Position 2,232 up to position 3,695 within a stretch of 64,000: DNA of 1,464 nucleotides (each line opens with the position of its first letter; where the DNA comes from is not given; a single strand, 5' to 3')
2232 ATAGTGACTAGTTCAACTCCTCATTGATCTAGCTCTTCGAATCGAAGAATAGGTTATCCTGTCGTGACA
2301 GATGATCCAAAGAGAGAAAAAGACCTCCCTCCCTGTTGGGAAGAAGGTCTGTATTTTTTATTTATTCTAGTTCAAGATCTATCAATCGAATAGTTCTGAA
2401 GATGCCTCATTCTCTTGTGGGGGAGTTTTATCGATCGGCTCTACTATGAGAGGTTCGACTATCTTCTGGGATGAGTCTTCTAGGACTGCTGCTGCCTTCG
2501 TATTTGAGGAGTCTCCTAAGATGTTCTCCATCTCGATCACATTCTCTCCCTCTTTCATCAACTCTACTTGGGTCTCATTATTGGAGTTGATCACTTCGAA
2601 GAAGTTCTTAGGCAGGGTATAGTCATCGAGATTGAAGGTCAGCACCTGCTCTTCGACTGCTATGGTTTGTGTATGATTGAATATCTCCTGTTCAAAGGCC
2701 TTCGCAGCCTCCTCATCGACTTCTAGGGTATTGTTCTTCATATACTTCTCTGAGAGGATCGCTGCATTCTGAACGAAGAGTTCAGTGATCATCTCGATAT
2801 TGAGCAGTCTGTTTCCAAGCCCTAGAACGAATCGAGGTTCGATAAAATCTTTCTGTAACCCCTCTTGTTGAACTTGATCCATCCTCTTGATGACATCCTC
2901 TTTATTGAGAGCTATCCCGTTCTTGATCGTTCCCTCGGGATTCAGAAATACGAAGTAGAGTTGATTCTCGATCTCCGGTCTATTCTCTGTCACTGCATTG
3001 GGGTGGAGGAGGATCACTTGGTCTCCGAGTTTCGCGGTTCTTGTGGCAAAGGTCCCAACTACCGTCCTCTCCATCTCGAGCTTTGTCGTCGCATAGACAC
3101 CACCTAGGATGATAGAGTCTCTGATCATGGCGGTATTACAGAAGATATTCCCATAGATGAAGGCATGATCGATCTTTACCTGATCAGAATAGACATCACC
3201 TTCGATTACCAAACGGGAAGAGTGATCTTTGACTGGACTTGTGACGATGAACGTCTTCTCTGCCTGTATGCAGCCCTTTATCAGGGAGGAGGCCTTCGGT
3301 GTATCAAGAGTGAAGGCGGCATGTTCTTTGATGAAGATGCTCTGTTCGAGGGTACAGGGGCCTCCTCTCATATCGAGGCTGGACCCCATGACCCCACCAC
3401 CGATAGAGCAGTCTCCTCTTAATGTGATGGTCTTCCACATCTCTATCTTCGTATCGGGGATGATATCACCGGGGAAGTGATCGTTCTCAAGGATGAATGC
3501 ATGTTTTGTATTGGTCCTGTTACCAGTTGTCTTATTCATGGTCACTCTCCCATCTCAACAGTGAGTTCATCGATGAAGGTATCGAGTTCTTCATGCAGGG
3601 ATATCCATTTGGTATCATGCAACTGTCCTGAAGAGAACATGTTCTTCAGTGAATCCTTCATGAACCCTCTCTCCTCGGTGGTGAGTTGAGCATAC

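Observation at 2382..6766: Tightly coupled three-gene operon with no recognisable enzymatic domain (2-TM/zinc-ribbon/coiled-coil, then coiled-coil, then beta-helix)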

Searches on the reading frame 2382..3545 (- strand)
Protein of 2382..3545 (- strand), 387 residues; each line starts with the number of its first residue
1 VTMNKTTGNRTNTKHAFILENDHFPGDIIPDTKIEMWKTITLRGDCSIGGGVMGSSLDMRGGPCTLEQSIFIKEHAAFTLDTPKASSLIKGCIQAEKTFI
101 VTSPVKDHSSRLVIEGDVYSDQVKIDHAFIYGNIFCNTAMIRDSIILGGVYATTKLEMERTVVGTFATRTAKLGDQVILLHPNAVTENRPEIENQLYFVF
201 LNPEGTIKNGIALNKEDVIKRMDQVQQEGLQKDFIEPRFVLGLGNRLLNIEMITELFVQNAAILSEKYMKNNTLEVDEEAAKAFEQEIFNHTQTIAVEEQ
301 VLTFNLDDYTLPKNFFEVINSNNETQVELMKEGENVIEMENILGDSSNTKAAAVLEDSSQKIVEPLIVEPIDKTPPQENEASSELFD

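Call 3: search_protein_families(library=pfam, proteins=[window:2382-3545:-], max_evalue=1)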
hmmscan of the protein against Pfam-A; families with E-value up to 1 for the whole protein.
window:2382-3545:- (387 aa): 0 families

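Call 4: search_protein_families(library=ncbifam, proteins=[window:2382-3545:-], max_evalue=1)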
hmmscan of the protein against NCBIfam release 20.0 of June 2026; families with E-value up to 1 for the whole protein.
window:2382-3545:- (387 aa): 0 families
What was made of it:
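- On Lamassu LmuB / SMC-like proteins: No P-loop or SMC family hit in window A (calls 3, 4).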

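Call 5: search_protein_families(library=padloc, proteins=[window:2382-3545:-], max_evalue=1)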
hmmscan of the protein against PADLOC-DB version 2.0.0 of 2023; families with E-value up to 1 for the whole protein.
window:2382-3545:- (387 aa): 0 families
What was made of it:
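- No significant PADLOC match for the window's proteins (call 5).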

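Call 8: search_solved_structures(query=window:2382-3545:-, max_evalue=1)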
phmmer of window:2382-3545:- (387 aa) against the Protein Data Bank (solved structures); distinct sequences matched with E-value up to 1: 0.

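Call 9: search_protein_families(library=phrogs, proteins=[window:2382-3545:-], max_evalue=1)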
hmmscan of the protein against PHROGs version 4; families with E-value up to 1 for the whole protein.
window:2382-3545:- (387 aa): 1 family
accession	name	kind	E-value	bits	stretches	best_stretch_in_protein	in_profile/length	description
phrog_32732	-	unknown function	0.12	13.1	0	268-345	73-154/159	-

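Call 14: find_homologous_proteins(query=window:2382-3545:-)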
Query window:2382-3545:- (387 aa): 3 proteins with E <= 0.001 among 3477 candidates.
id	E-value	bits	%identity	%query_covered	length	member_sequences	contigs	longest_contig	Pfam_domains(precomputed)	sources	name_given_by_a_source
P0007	1.7e-251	852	100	99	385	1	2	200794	-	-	-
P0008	7.6e-220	747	87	99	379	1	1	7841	-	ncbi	-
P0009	9.9e-167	573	70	92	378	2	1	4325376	-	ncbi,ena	-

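Call 30: predict_structure(alignment_id=A3)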
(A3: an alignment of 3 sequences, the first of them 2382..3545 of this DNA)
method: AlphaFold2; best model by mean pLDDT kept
length: 387 residues; sequences in the alignment: 3
mean_pLDDT: 43.9   pTM: 0.51
mean pLDDT of the five models: 43.9, 42.7, 41.3, 26.9, 26.2
residues with pLDDT >= 90: 3; 70-90: 58; 50-70: 69; < 50: 257
segments of 3 or more residues with pLDDT < 50: 1-38, 49-69, 186-188, 195-314, 317-387
pLDDT, mean of each block of 10 residues (from residue 1): 27 32 32 39 50 27 37 62 65 71 72 70 82 76 76 78 67 68 51 47 33 36 32 26 28 36 32 33 36 26 32 45 30 23 23 23 25 30 30
secondary structure, 60 per line:
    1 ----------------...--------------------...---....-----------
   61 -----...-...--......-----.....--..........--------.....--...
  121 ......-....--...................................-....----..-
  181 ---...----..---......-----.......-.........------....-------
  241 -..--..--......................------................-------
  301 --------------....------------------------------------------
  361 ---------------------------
elements in order: E17-19 E40-42 E46-49 E70-72 E75-80 E86-90 E93-102 E111-115 E118-126 E128-131 E134-168 E170-173 E184-186 E196-201 E207-213 H215-223 H230-233 H250-271 H278-293 H315-318
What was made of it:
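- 2382..3539 (-): Gene C, 385 aa, starting at the ATG at 3539 and not the GTG at 3545. N-terminal ~185 residues form a beta-solenoid-like region (YGN motif; G130 invariant). This is followed by a conserved helical region and an acidic variable tail. AF2 all-beta 70-185, pLDDT 62-82 (call 30).
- On Bactofilin (PF04519/DUF583): The AF2 model is all-beta for residues 70-185 (pLDDT 62-82), but whole-model pLDDT is 44 (call 30).
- Its model is low confidence overall (pLDDT 44; call 30).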

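Call 33: fold_search(model_id=the predicted structure, library=pdb)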
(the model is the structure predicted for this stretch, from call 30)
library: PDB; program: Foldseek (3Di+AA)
matches with E <= 10: 78; with E <= 0.001: 0
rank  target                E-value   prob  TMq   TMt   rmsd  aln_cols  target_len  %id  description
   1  6n2c_A                5.4e-01  0.07  0.12  0.11  13.6       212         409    9  The Crystal Structure of Caldicellulosiruptor hydrothermalis Tapirin C-terminal domain (released 2018-12-19)
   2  4mzu_E                6.9e-01  0.06  0.10  0.12  12.9       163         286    7  Crystal structure of FdtD, a bifunctional ketoisomerase/N-acetyltransferase from Shewanella denitrificans (released 2013-10-09)
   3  7tgh_C1               1.3e+00  0.03  0.10  0.14  13.3       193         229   10  Cryo-EM structure of respiratory super-complex CI+III2 from Tetrahymena thermophila (released 2022-04-06)
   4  4mzu_B                1.4e+00  0.02  0.09  0.11  13.0       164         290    8  Crystal structure of FdtD, a bifunctional ketoisomerase/N-acetyltransferase from Shewanella denitrificans (released 2013-10-09)
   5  1k8f_A                1.5e+00  0.12  0.16  0.31   8.3       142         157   12  CRYSTAL STRUCTURE OF THE HUMAN C-TERMINAL CAP1-ADENYLYL CYCLASE ASSOCIATED PROTEIN (released 2003-07-01)
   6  6nzs                  1.5e+00  0.10  0.15  0.11  11.8       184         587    8  Dextranase AoDex KQ11 (released 2019-02-27)
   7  6n2c_B                1.6e+00  0.06  0.15  0.15  11.8       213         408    9  The Crystal Structure of Caldicellulosiruptor hydrothermalis Tapirin C-terminal domain (released 2018-12-19)
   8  3vbm_C                1.6e+00  0.04  0.11  0.17  12.9       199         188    7  Crystal Structure of the S84T mutant of AntD, an N-acyltransferase from Bacillus cereus in complex with dTDP and Coenz (released 2012-01-25)
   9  5awf_A                1.7e+00  0.03  0.14  0.14  18.3       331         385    8  Crystal structure of SufB-SufC-SufD complex from Escherichia coli (released 2015-11-11)
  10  9mne_A                1.8e+00  0.04  0.13  0.07  12.7       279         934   11  Crystal structure of enteropathogenic Escherichia coli EspC (released 2025-10-29)
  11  9f5x_t                2.0e+00  0.04  0.15  0.19  20.2       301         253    7  Structure of the Chlamydomonas reinhardtii respiratory supercomplex I1 III2 IV2 (released 2025-03-12)
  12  5awf_B                2.1e+00  0.03  0.12  0.12  13.9       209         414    7  Crystal structure of SufB-SufC-SufD complex from Escherichia coli (released 2015-11-11)
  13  2b0r_B                2.1e+00  0.03  0.11  0.20  14.9       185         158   14  Crystal Structure of Cyclase-Associated Protein from Cryptosporidium parvum (released 2005-09-27)
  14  6x89_L2               2.2e+00  0.03  0.12  0.16  21.1       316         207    9  Vigna radiata mitochondrial complex I* (released 2020-09-02)
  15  6oss_A                2.2e+00  0.03  0.12  0.15  17.4       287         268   11  Crystal Structure of the Acyl-Carrier-Protein UDP-N-Acetylglucosamine O-Acyltransferase LpxA from Proteus mirabilis (released 2020-01-29)
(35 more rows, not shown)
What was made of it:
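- On Bactofilin (PF04519/DUF583): Foldseek neighbours are beta-helix proteins, all with E>0.5 (call 33).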

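Call 37: search_dna_similar(query=window:2382-3539:-, collection=phages, mode=protein, max_evalue=0.01)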
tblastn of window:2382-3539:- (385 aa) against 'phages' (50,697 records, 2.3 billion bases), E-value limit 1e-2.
No match.

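Call 39: search_dna_similar(query=window:2382-3539:-, collection=plasmids, mode=protein, max_evalue=0.01)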
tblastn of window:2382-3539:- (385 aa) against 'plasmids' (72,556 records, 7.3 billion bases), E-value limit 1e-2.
No match.

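Call 41: search_solved_structures(query=A3, max_evalue=10)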
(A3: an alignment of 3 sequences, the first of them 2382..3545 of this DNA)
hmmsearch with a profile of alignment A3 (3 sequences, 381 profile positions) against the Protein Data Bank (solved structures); distinct sequences matched with E-value up to 10: 0.

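Call 84: search_solved_structures(query=A8, max_evalue=10)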
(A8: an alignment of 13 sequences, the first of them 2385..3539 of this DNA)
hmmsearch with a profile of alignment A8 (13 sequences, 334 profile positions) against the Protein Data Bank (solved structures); distinct sequences matched with E-value up to 10: 4.
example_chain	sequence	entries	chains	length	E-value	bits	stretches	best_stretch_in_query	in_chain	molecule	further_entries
7bv1_C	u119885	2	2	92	0.39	13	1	191-275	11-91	Non-structural protein 7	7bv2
2qk2_A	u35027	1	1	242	0.71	12.1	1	142-204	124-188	LP04448p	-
8v9v_A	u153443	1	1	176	1.6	11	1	115-148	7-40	Pilus assembly protein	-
3u1a_A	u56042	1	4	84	6.7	8.9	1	271-323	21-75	smooth muscle tropomyosin alpha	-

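Call 86: search_protein_families(library=pfam, alignment_id=A8, max_evalue=0.1)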
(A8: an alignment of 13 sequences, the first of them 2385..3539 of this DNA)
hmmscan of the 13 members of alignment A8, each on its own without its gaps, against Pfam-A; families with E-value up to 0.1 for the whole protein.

A. member 1, window:2385-3539:- (385 aa): 0 families

B. families by the number of members that match (of 13 scanned): 4 families
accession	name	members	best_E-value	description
PF04519.19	Bactofilin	4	1.9e-05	Polymer-forming cytoskeletal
PF24855.1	DUF7729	1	0.047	Domain of unknown function (DUF7729)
PF25084.1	LbH_EIF2B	1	0.051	EIF2B subunit epsilon LbH domain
PF12187.14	VirArc_Nuclease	1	0.099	Viral/Archaeal nuclease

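Call 113: find_related_loci(query=A3, collection=viral_contigs, flank=5000)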
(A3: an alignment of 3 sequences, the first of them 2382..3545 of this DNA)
Query A3 (387 aa) in viral_contigs; peptide patterns used: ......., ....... (x = any residue, [..] = any of these).
85 stretches matched a pattern, but none encodes a relative of the query by tblastn (E <= 1e-3).
